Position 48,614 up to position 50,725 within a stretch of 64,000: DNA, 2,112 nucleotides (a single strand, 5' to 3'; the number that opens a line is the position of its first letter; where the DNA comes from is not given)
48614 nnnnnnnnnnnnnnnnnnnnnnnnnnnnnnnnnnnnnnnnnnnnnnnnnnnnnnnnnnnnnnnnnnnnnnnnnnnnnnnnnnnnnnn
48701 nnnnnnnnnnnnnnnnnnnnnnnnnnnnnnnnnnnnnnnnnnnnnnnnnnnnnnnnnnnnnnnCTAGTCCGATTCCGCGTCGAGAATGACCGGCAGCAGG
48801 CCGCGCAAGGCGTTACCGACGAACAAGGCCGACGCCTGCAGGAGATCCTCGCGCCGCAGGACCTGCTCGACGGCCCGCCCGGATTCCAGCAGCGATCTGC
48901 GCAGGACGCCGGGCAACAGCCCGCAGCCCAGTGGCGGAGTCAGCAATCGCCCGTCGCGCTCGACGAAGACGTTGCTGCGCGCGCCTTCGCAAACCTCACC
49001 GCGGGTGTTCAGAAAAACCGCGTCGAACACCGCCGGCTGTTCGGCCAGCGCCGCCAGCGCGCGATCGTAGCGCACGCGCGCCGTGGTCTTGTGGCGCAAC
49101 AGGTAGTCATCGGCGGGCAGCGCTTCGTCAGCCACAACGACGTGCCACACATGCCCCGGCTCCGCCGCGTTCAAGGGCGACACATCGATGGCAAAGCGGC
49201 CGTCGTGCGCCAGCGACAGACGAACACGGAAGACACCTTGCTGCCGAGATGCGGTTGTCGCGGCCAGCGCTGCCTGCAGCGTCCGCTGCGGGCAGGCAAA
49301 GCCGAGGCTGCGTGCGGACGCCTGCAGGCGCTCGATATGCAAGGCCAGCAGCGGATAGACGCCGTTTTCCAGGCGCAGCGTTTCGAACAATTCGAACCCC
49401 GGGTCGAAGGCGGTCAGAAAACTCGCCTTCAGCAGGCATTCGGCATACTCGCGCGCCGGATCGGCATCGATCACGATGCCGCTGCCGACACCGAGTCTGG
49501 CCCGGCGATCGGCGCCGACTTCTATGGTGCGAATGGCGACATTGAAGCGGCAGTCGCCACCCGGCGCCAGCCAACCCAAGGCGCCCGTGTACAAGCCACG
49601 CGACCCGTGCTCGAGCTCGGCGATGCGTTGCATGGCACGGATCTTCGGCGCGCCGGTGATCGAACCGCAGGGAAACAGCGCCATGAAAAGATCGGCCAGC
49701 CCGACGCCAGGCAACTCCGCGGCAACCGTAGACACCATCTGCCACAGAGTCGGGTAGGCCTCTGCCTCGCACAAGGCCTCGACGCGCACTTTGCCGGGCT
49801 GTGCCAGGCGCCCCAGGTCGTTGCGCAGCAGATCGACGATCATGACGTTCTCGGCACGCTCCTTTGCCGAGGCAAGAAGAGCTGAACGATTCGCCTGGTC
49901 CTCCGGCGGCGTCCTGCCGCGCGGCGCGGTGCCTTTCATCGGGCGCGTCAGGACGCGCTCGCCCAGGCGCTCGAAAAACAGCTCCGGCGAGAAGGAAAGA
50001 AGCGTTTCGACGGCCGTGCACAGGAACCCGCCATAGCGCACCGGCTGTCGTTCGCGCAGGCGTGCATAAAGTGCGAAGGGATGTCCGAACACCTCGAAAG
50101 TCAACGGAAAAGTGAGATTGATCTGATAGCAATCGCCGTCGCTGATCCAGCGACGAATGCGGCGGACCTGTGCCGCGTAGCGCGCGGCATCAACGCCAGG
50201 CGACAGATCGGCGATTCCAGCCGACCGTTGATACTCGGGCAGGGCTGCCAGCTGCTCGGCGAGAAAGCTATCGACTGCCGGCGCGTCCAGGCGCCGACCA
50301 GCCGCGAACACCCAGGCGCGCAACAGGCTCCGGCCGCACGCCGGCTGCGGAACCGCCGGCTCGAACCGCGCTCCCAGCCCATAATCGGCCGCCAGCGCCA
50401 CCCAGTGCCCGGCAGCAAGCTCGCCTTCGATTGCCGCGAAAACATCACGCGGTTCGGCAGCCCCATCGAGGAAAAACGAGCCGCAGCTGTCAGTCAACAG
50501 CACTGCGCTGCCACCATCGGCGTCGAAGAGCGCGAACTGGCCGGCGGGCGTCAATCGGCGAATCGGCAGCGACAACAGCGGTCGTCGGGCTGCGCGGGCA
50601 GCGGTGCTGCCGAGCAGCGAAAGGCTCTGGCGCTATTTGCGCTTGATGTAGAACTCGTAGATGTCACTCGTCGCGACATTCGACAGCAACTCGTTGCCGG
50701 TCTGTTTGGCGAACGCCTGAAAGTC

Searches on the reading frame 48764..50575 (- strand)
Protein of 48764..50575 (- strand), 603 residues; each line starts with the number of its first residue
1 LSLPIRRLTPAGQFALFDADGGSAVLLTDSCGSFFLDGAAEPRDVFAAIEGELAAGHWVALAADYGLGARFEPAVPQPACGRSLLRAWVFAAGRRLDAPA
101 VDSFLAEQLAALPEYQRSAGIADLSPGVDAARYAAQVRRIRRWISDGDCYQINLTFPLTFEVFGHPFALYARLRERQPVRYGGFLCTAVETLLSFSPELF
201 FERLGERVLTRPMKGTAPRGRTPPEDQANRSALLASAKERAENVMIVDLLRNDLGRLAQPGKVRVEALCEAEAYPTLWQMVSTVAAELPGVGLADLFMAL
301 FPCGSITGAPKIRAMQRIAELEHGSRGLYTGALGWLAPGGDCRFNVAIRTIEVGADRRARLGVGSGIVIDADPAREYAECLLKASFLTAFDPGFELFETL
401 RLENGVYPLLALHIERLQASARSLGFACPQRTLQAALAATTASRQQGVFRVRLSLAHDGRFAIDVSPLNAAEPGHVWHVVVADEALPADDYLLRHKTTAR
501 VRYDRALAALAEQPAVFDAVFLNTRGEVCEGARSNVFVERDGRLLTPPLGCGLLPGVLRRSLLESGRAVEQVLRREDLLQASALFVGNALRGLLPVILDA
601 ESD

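Call 102: search_protein_families(library=pfam, proteins=[window:48764-50575:-], max_evalue=0.000001)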
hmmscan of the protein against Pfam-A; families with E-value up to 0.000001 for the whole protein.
window:48764-50575:- (603 aa): 2 families
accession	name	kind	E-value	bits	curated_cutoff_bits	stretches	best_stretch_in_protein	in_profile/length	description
PF00425.24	Chorismate_bind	-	9.6e-85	284.6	27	1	131-383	3-257/257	chorismate binding enzyme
PF01063.24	Aminotran_4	-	7.3e-42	144.2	28.5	1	396-596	2-220/223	Amino-transferase class IV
